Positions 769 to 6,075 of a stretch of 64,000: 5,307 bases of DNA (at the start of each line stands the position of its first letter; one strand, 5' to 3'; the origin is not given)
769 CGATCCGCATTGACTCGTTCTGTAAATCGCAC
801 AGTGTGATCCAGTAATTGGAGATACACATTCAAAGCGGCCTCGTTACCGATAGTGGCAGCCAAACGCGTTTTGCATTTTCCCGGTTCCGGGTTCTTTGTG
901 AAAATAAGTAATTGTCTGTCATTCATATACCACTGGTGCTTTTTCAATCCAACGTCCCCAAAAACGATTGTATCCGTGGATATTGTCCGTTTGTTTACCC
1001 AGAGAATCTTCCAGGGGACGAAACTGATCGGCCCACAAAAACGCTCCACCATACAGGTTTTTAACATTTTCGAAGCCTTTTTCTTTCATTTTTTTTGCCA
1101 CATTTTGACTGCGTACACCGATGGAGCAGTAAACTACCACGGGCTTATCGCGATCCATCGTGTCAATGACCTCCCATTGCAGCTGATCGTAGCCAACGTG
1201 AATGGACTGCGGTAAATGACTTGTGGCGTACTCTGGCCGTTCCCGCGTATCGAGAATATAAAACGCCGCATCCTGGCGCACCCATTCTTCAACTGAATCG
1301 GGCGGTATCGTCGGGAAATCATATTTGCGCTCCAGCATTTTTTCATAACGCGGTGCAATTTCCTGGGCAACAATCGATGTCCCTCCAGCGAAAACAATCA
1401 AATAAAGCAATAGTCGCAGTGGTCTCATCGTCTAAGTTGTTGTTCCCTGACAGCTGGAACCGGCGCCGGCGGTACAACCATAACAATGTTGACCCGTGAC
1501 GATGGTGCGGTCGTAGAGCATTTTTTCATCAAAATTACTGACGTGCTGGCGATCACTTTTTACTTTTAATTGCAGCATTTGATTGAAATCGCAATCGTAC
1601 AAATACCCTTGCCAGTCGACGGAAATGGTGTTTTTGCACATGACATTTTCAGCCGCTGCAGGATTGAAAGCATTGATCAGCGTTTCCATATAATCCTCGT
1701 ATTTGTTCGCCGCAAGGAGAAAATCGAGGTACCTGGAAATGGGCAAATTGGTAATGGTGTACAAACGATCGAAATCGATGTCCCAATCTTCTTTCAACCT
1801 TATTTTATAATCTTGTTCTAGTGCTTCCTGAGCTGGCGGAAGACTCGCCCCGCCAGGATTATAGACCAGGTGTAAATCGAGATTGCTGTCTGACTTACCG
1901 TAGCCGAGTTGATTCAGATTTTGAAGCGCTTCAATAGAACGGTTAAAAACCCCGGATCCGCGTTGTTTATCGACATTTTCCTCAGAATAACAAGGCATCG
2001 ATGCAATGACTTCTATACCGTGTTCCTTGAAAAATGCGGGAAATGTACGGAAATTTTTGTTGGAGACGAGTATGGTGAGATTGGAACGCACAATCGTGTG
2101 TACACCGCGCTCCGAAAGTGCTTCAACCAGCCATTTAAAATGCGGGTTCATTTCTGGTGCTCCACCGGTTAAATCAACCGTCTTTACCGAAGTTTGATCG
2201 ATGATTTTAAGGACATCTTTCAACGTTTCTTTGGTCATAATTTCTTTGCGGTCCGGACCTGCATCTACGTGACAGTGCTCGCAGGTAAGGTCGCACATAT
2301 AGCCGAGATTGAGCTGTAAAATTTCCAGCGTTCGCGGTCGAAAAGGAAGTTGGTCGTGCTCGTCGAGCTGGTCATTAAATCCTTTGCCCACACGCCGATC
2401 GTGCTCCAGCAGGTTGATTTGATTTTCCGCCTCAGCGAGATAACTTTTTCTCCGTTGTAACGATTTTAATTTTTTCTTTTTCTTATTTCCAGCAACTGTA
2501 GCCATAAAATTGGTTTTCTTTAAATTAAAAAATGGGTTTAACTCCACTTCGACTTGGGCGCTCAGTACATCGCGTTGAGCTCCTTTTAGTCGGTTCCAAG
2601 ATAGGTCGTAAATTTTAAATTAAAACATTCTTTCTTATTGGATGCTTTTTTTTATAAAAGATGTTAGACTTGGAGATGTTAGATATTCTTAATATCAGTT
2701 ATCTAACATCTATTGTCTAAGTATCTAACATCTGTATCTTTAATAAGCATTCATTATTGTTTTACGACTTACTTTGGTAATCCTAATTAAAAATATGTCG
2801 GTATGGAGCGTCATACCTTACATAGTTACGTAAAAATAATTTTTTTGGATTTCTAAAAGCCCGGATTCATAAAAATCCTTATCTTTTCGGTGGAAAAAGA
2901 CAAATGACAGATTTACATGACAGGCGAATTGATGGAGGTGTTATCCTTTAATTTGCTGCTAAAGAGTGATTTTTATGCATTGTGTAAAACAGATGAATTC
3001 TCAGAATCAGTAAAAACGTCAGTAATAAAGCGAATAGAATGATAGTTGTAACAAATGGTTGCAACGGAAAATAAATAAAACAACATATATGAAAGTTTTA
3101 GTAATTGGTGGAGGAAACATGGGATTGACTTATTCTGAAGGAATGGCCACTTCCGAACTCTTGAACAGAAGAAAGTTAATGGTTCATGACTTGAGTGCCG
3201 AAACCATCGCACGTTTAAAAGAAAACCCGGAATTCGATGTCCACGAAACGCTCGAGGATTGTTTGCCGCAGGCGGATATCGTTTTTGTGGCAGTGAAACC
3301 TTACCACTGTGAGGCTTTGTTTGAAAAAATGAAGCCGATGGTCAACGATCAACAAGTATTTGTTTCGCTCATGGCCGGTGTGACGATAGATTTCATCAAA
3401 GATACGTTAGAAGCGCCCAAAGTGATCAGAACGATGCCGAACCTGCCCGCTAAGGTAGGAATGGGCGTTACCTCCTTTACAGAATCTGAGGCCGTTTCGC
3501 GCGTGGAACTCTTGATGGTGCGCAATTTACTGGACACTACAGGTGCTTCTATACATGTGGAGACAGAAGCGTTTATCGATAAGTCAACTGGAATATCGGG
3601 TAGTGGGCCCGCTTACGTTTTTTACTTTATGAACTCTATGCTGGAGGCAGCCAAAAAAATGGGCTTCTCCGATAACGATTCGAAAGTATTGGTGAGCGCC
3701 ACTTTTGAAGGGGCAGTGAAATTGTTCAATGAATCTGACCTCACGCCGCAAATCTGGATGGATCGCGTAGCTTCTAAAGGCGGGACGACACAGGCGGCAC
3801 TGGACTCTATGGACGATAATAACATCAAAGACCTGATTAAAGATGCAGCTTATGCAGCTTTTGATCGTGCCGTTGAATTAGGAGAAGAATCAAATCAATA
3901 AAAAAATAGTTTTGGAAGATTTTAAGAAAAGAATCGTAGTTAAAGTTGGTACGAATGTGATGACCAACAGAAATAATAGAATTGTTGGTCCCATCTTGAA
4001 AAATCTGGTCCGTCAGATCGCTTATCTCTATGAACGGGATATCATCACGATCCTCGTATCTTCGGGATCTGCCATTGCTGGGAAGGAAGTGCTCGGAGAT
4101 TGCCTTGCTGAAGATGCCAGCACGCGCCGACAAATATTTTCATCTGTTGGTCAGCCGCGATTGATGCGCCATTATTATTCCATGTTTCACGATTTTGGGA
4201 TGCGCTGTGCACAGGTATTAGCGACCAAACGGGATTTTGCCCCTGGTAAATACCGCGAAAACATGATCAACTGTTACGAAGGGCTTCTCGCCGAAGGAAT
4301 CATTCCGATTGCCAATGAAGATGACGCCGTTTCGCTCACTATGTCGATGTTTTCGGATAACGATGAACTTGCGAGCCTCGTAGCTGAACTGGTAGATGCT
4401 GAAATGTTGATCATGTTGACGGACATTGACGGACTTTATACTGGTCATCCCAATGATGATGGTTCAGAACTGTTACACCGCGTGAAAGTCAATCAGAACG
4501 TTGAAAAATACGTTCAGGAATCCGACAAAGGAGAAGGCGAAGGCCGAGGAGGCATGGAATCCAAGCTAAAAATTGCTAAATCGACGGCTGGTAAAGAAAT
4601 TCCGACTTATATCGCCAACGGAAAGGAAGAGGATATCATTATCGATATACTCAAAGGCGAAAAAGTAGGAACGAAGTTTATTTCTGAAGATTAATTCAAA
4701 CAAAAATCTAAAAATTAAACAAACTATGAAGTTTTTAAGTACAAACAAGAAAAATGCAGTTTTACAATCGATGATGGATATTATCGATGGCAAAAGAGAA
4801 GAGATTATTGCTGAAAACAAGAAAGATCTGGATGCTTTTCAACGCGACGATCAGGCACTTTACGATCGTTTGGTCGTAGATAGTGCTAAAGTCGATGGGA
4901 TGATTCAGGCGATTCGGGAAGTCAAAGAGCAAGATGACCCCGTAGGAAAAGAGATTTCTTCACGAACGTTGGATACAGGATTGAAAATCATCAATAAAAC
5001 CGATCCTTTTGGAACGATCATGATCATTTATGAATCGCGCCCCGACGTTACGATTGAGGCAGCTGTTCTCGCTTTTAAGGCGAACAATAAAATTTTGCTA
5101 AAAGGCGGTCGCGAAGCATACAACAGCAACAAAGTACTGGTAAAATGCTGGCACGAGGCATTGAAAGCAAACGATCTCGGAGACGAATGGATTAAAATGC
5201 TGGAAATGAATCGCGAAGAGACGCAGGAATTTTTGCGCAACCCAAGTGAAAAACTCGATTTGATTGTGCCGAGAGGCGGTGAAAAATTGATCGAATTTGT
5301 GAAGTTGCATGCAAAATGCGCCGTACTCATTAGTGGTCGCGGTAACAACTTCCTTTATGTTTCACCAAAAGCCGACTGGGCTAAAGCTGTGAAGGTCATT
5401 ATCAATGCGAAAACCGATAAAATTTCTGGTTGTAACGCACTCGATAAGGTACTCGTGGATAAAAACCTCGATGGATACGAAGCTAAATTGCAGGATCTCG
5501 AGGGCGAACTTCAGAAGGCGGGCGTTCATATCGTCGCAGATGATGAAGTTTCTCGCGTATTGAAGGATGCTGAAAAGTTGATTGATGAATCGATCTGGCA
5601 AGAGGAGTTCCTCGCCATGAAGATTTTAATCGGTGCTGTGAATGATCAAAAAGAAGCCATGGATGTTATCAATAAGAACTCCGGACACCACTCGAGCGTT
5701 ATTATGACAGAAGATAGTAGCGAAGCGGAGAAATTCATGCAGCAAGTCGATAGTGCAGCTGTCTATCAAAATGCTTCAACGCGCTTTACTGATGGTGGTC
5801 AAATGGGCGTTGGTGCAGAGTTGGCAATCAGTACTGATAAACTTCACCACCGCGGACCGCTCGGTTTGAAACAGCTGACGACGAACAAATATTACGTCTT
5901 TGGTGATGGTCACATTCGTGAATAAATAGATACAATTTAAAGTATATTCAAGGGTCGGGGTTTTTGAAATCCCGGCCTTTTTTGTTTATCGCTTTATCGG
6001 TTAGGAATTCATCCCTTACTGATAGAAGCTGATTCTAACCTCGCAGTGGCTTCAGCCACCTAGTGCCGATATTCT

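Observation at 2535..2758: A ~224-bp bipartite non-coding element present twice, 48 kb apart and inverted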

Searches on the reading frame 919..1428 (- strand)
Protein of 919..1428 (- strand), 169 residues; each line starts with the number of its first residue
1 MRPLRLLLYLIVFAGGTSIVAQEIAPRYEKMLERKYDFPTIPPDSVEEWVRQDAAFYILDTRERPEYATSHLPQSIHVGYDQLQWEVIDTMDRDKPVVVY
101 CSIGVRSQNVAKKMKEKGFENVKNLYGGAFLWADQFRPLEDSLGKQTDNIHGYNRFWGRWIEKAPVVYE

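Call 50: find_encoding_contigs(protein=window:919-1428:-, flank=10000, max_places=10)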
Protein window:919-1428:- (169 aa): 2 contigs read that carry it; 1 place shown.
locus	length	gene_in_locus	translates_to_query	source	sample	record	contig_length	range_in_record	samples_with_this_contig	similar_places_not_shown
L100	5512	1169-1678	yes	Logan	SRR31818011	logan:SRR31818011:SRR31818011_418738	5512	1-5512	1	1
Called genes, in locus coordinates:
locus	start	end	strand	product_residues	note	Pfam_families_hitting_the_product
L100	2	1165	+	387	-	?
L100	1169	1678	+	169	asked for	PF00581:Rhodanese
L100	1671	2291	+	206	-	PF01983:CofC (weak), PF09837:DUF2064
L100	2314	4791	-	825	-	PF17764:PriA_3primeBD, PF22590:Cas3-like_C_2 (faint), PF04851:ResIII, PF00270:DEAD, PF18319:Zn_ribbon_PriA, PF00271:Helicase_C, PF18074:PriA_C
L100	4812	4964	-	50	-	-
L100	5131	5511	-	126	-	?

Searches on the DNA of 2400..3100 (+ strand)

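Call 11: search_rna_families(source=window, start=2400, end=3100, threshold=evalue, max_evalue=10, show_alignments=3)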
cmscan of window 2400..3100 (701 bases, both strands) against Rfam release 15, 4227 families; matches with E-value up to 10: 5.
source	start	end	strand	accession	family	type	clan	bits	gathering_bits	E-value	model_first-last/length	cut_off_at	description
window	2661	2723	+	RF00672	mir-190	Gene; miRNA;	CL00089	20.4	48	0.41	1-78/78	no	mir-190 microRNA precursor family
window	2862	2951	+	RF02797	PssrA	Gene; sRNA;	-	19.7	69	0.88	1-93/93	no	Plasmid-encoded Shigella sRNA A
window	2793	2879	-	RF00422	SCARNA24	Gene; snRNA; snoRNA; scaRNA;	CL00018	17.9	70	4.5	1-130/130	no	Small Cajal body specific RNA 24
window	2829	2922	-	RF01005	MIR530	Gene; miRNA;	-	15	85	6.2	37-138/172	no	MIR530 microRNA precursor family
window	2533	2657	+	RF02150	MESTIT1_3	Gene; lncRNA;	-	13.3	60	3.7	1-99/99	no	MEST intronic transcript 1, antisense RNA conserved region 3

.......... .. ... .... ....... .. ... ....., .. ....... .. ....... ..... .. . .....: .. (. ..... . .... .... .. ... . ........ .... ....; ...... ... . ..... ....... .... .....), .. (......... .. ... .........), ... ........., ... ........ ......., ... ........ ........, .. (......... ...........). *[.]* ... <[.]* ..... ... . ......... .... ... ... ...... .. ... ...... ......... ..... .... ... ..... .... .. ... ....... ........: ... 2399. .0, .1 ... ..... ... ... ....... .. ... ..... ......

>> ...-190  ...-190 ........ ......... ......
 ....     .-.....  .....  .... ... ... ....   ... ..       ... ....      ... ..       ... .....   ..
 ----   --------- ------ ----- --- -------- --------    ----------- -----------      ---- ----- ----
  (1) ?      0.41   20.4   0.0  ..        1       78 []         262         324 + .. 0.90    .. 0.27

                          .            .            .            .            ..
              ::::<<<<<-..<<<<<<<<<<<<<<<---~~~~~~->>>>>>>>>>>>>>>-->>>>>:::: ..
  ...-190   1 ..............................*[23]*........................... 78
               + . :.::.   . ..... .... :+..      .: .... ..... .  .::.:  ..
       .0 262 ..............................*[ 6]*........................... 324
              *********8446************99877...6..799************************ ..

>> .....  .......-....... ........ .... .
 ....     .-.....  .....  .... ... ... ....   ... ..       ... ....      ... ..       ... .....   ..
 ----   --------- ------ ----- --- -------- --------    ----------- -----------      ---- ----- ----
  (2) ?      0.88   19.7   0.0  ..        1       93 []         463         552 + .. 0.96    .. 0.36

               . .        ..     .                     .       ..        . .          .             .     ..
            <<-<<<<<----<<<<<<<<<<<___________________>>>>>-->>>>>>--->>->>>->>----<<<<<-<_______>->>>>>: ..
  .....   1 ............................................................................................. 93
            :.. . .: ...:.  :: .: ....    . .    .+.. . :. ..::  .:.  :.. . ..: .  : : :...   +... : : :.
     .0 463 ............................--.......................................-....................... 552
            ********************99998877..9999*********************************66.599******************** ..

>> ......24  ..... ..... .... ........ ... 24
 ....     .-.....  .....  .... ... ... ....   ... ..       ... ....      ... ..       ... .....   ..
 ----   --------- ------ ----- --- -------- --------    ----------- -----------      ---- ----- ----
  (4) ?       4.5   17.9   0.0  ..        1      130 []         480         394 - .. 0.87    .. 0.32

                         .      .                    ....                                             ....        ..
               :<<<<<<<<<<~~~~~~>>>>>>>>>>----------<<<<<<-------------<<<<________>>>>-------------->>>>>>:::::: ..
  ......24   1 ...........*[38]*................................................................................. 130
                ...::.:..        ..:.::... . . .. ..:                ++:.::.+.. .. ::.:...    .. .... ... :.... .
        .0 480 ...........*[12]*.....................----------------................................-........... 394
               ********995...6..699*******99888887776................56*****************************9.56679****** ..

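Call 74: search_dna_similar(query=window:2532-2785:+, collection=plasmids, mode=distant, max_evalue=0.001, max_rows=10)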
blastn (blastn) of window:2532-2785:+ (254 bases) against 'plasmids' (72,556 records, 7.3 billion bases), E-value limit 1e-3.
No match.

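Call 75: search_dna_similar(query=window:2532-2785:+, collection=phages, mode=distant, max_evalue=0.001, max_rows=10)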
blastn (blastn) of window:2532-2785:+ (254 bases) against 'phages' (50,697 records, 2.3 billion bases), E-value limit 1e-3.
No match.

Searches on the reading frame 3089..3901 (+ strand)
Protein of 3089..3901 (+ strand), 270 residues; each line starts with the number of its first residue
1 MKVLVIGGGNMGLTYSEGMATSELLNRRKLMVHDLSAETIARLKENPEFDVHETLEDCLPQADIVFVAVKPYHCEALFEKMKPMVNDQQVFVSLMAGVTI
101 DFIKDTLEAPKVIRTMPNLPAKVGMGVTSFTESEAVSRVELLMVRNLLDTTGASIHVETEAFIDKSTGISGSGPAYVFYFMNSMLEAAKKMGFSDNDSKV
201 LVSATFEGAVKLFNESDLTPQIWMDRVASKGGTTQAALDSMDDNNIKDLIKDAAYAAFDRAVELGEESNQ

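Call 19: find_encoding_contigs(protein=window:3089-3901:+, flank=10000, max_places=10)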
Protein window:3089-3901:+ (270 aa): 2 contigs read that carry it; 2 places shown.
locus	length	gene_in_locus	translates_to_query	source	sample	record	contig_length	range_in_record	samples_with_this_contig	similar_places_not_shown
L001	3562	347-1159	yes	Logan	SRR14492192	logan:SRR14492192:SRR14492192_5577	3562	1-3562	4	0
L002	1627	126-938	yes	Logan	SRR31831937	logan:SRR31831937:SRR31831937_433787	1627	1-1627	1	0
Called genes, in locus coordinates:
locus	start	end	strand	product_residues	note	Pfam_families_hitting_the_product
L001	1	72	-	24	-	?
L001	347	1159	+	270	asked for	PF02558:ApbA (weak), PF03807:F420_oxidored, PF14748:P5CR_dimer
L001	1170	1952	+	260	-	PF00696:AA_kinase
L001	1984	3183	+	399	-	PF00171:Aldedh (weak)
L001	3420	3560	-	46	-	?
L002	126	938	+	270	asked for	PF02558:ApbA (weak), PF03807:F420_oxidored, PF14748:P5CR_dimer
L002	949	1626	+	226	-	?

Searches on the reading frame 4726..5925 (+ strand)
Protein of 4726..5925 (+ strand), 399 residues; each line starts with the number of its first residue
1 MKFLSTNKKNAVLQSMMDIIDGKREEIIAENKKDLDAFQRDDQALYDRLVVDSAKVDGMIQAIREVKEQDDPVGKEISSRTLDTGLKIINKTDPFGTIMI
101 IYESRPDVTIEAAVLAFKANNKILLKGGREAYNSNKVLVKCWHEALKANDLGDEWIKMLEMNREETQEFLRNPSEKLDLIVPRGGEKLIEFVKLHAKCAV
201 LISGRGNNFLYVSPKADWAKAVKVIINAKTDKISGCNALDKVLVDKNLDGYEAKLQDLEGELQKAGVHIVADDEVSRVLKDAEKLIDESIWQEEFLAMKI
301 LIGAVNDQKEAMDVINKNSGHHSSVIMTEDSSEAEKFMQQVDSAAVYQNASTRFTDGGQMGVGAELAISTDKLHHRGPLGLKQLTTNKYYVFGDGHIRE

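Call 24: find_related_loci(query=window:4726-5925:+, collection=genome_contigs, flank=10000)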
Query window:4726-5925:+ (399 aa) in genome_contigs; peptide patterns used: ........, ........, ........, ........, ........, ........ (x = any residue, [..] = any of these).
599 stretches matched a pattern (row limit reached: there are more); 535 encode a relative of the query (tblastn E <= 1e-3); the best 80 are kept; 80 distinct loci.
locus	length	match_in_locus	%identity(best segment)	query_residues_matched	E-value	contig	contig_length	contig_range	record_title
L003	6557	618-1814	96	1-399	0e+0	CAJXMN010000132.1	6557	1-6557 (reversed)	MAG TPA_asm: uncultured Flavobacteriales bacterium isolate SRR4030052_bin.53_MetaBAT_v2.12.1_MAG genome assembly, contig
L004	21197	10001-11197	83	1-399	0e+0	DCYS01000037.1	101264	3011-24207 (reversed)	MAG TPA_asm: Flavobacteriales bacterium UBA2104 UBA2104_contig_2811, whole genome shotgun sequence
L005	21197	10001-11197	81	1-399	0e+0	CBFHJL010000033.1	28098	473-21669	MAG: Brumimicrobium sp. isolate AGTU_283_bin_12_indstr genome assembly, contig: AGTU_283_bin_12_indstr_c33, whole genome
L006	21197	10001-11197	80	1-399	0e+0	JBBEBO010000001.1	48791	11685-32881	MAG: Brumimicrobium sp. isolate LejiaF_34_24 Lejia_F_1038_length_48791_cov_14, whole genome shotgun sequence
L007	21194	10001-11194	76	1-398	0e+0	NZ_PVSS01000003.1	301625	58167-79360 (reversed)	Brumimicrobium mesophilum strain JCM 14063 contig3, whole genome shotgun sequence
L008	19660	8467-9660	77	1-398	0e+0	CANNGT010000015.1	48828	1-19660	uncultured Brumimicrobium sp. isolate 4-911.fasta genome assembly, contig: NODE_15, whole genome shotgun sequence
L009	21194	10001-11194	76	1-398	0e+0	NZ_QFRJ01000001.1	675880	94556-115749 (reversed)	Brumimicrobium oceani strain C305 contig1, whole genome shotgun sequence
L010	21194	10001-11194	76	1-398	0e+0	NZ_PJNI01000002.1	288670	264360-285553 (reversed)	Brumimicrobium salinarum strain LHR20 contig2, whole genome shotgun sequence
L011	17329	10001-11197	75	1-399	0e+0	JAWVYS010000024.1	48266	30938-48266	MAG: Brumimicrobium sp. isolate HN14.bin.9 k141_682110_length_48266_cov_10.9956, whole genome shotgun sequence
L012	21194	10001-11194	76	1-398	0e+0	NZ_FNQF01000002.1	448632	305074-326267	Psychroflexus halocasei strain DSM 23581, whole genome shotgun sequence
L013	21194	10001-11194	76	1-398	0e+0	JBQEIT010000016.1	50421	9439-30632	MAG: Psychroflexus halocasei isolate AOP1_H1_surf _bin _7 AOP1_H1_surf.bin.7_16, whole genome shotgun sequence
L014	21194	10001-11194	73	1-398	0e+0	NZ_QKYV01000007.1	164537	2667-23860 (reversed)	Mesonia algae strain DSM 15361 LX95DRAFT_scaffold00007.7, whole genome shotgun sequence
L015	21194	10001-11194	73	1-398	0e+0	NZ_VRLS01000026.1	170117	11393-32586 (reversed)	Mesonia sp. K4-1 NODE_6_length_170117, whole genome shotgun sequence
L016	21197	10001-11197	72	1-399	0e+0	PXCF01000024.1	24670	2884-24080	MAG: Cryomorphaceae bacterium isolate T3Sed10_273 T3-Sed10-C3262, whole genome shotgun sequence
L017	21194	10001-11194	73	1-398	0e+0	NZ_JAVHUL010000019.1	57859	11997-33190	Mesonia profundi strain MT50 19, whole genome shotgun sequence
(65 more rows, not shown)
